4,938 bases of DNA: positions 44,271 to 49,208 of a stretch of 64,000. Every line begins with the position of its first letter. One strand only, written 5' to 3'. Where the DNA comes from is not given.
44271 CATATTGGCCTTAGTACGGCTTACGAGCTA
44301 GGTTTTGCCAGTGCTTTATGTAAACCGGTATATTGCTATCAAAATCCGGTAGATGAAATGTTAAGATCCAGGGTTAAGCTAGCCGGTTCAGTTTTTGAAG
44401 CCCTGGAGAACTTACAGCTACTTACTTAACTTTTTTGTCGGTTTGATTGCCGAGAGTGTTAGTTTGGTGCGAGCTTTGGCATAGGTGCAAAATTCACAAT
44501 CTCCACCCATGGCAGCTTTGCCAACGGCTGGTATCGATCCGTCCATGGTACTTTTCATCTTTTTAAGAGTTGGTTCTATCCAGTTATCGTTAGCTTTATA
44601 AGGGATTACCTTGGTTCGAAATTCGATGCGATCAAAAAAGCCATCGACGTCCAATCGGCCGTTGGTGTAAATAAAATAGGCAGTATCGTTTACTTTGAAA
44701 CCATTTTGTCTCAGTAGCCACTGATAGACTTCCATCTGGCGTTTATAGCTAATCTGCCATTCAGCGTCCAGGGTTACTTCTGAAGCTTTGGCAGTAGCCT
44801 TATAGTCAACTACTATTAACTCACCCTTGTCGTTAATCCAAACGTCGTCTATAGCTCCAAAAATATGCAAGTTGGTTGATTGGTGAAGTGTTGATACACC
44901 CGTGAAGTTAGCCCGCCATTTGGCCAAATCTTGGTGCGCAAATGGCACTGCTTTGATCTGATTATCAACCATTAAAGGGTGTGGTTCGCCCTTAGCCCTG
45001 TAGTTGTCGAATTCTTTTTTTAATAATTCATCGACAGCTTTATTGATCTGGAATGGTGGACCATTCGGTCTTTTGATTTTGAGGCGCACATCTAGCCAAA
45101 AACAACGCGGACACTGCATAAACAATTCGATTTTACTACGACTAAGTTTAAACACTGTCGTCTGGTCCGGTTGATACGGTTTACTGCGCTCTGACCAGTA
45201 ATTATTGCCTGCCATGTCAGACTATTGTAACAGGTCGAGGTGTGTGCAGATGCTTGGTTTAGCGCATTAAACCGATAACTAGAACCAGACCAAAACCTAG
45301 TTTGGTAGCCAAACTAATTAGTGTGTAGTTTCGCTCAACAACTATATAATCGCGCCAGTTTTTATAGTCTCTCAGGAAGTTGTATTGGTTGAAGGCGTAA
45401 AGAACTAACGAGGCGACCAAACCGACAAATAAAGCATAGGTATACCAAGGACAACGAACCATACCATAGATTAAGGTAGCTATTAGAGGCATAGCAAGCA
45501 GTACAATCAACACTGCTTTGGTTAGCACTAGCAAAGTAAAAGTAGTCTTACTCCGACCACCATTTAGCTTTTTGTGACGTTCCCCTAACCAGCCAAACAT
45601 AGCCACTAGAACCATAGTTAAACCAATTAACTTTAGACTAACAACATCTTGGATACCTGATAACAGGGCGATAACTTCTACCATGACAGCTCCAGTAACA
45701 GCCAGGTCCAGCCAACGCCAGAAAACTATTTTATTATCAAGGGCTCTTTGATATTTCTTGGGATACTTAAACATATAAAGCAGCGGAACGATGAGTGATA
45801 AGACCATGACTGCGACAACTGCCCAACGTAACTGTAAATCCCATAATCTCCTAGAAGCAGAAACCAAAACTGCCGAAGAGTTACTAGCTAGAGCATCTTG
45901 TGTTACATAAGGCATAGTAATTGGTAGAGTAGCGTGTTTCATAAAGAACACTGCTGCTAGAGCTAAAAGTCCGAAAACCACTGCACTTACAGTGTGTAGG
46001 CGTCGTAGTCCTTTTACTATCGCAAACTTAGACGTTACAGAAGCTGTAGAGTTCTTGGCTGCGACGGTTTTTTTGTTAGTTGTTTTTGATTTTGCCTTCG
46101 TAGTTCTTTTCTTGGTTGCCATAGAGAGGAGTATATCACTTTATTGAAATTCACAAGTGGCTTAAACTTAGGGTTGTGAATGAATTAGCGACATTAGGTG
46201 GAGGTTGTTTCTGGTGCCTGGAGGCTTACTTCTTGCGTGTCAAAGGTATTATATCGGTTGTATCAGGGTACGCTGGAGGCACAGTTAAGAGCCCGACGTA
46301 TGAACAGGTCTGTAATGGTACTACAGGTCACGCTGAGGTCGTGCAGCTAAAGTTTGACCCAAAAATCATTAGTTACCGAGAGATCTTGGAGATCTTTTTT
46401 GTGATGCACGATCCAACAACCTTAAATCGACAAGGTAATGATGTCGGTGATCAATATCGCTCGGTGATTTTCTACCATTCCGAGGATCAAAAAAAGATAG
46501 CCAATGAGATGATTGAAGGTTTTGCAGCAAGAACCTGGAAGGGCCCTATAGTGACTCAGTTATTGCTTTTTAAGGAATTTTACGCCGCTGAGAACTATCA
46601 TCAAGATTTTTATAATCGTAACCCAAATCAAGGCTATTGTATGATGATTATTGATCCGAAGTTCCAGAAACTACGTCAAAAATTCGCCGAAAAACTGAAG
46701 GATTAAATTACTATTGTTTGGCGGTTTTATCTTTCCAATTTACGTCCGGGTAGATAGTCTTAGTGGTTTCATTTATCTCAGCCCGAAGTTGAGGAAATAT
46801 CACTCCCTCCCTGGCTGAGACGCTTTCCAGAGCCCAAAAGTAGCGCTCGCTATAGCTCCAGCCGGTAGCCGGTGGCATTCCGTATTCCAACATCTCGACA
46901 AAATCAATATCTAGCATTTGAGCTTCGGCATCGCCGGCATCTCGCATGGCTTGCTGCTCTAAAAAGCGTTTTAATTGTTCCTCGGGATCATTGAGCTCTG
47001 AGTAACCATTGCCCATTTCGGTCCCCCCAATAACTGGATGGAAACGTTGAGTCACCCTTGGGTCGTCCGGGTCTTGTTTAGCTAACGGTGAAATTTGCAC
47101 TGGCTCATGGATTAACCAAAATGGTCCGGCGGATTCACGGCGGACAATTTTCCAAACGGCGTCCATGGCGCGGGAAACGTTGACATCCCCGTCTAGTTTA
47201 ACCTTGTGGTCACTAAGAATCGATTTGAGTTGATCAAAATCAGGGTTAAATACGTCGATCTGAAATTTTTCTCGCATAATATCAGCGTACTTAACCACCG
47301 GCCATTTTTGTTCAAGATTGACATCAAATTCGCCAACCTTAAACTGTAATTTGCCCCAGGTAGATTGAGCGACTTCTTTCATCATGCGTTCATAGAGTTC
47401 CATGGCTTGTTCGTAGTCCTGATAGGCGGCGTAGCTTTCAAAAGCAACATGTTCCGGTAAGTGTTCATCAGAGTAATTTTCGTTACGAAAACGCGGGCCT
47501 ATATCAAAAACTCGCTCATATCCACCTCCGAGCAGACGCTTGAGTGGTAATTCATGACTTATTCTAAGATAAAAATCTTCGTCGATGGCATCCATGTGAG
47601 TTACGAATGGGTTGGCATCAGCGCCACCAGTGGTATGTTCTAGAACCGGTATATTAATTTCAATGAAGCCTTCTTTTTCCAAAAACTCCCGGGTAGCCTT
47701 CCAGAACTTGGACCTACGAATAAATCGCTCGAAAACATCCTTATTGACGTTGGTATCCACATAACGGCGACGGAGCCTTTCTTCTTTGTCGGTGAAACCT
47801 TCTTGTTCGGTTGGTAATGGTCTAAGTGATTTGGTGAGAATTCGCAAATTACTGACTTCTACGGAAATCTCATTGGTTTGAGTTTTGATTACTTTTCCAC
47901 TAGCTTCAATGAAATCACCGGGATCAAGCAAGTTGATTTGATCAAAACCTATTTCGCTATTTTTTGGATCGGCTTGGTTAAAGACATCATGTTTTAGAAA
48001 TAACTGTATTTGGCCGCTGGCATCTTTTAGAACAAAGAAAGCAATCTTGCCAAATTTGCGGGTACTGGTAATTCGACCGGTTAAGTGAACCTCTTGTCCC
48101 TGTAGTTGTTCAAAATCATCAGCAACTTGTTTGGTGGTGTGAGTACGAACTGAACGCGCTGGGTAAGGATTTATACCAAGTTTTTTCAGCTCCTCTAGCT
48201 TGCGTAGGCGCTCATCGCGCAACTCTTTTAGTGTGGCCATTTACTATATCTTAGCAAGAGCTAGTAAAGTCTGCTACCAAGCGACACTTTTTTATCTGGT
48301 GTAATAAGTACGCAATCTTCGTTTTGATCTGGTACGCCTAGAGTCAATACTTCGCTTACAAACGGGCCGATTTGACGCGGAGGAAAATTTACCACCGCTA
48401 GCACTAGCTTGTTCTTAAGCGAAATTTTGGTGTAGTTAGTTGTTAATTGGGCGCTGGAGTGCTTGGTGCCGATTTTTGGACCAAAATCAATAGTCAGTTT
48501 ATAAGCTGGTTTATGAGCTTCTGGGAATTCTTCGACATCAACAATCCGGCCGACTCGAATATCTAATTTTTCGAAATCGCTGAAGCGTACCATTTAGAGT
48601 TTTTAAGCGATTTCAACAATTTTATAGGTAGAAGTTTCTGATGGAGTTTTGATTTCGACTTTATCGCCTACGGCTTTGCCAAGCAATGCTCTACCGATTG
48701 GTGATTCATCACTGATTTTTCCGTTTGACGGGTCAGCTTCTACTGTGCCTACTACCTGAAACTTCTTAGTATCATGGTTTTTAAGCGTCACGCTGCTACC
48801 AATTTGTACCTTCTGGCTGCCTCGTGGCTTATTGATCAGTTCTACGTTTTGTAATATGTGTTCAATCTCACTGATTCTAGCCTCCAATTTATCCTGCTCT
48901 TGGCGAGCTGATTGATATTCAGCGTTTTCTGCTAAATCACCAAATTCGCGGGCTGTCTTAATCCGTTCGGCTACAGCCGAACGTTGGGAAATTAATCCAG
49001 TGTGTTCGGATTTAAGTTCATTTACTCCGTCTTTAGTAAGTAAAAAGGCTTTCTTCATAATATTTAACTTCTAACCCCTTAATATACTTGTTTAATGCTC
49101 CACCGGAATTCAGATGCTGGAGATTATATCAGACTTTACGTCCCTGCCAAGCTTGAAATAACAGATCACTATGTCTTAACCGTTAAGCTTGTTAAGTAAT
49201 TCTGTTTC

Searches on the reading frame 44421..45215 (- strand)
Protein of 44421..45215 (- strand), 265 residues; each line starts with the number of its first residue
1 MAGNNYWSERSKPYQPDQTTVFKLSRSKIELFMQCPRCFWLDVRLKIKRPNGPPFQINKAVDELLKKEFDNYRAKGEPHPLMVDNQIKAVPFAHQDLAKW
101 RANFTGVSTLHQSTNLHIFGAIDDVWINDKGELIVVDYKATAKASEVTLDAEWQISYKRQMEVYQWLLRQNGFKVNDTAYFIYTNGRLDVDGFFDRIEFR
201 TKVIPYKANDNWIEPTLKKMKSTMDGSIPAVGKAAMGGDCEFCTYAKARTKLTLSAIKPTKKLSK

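Call 72: search_protein_families(library=pfam, proteins=[window:44421-45215:-], max_evalue=0.0001)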
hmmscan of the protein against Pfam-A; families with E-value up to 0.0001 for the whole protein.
window:44421-45215:- (265 aa): 1 family
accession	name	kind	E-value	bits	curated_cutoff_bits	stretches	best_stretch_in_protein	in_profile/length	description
PF12705.13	PDDEXK_1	-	3.7e-14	53.7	22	1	24-246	2-243/247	PD-(D/E)XK nuclease superfamily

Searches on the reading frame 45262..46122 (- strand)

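Call 72: search_protein_families(library=pfam, proteins=[window:45262-46122:-], max_evalue=0.0001)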
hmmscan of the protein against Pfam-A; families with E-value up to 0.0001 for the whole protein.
window:45262-46122:- (287 aa): 1 family
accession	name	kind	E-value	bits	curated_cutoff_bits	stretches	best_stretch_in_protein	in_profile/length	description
PF18761.7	Heliorhodopsin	-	2.9e-27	96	26.7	1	39-275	1-231/242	Heliorhodopsin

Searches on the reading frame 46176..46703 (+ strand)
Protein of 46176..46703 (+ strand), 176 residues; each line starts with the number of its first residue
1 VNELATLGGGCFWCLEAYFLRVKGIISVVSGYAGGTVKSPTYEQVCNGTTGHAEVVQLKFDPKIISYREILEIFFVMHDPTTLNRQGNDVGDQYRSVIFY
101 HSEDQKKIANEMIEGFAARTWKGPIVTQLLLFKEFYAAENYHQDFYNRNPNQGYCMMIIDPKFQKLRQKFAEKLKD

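Call 73: search_protein_families(library=pfam, proteins=[window:46176-46703:+], max_evalue=0.0001)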
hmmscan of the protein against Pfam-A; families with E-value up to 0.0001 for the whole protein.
window:46176-46703:+ (176 aa): 1 family
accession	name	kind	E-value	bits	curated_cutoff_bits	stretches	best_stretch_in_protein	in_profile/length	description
PF01625.27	PMSR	-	9.7e-67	224.4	23.7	1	5-155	2-152/153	Peptide methionine sulfoxide reductase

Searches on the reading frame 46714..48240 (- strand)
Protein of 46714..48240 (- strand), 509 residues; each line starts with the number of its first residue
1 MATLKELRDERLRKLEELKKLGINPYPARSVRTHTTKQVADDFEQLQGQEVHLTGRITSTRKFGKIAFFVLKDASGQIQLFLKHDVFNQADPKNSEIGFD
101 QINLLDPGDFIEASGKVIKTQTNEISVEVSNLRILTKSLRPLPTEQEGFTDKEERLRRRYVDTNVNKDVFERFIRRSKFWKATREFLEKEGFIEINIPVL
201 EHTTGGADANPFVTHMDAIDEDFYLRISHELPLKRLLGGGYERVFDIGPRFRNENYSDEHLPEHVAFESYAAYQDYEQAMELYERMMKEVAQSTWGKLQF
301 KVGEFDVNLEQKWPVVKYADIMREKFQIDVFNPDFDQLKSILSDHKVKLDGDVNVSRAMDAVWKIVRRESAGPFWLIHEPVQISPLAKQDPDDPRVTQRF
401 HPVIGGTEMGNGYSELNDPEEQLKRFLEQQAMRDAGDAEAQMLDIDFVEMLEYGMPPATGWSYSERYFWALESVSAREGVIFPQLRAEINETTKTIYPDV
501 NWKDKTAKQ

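Call 49: search_protein_families(library=pfam, proteins=[window:46714-48240:-], max_evalue=0.00001)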
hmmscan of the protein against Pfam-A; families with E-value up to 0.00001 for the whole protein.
window:46714-48240:- (509 aa): 2 families
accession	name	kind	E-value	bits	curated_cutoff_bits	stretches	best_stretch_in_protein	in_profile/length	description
PF00152.25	tRNA-synt_2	-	8.3e-62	209.4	25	1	152-484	2-306/308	tRNA synthetases class II (D, K and N)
PF01336.31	tRNA_anti-codon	-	1e-14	54.7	27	1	51-135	1-75/75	OB-fold nucleic acid binding domain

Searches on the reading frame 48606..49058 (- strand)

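Call 73: search_protein_families(library=pfam, proteins=[window:48606-49058:-], max_evalue=0.0001)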
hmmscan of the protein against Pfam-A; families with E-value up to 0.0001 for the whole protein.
window:48606-49058:- (151 aa): 2 families
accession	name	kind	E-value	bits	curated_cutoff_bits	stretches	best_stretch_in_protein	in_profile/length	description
PF01272.25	GreA_GreB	-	3.4e-25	88.3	26.9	1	82-150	4-75/77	Transcription elongation factor, GreA/GreB, C-term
PF03449.20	GreA_GreB_N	-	9.1e-22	77.5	24.5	1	6-73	2-70/71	Transcription elongation factor, N-terminal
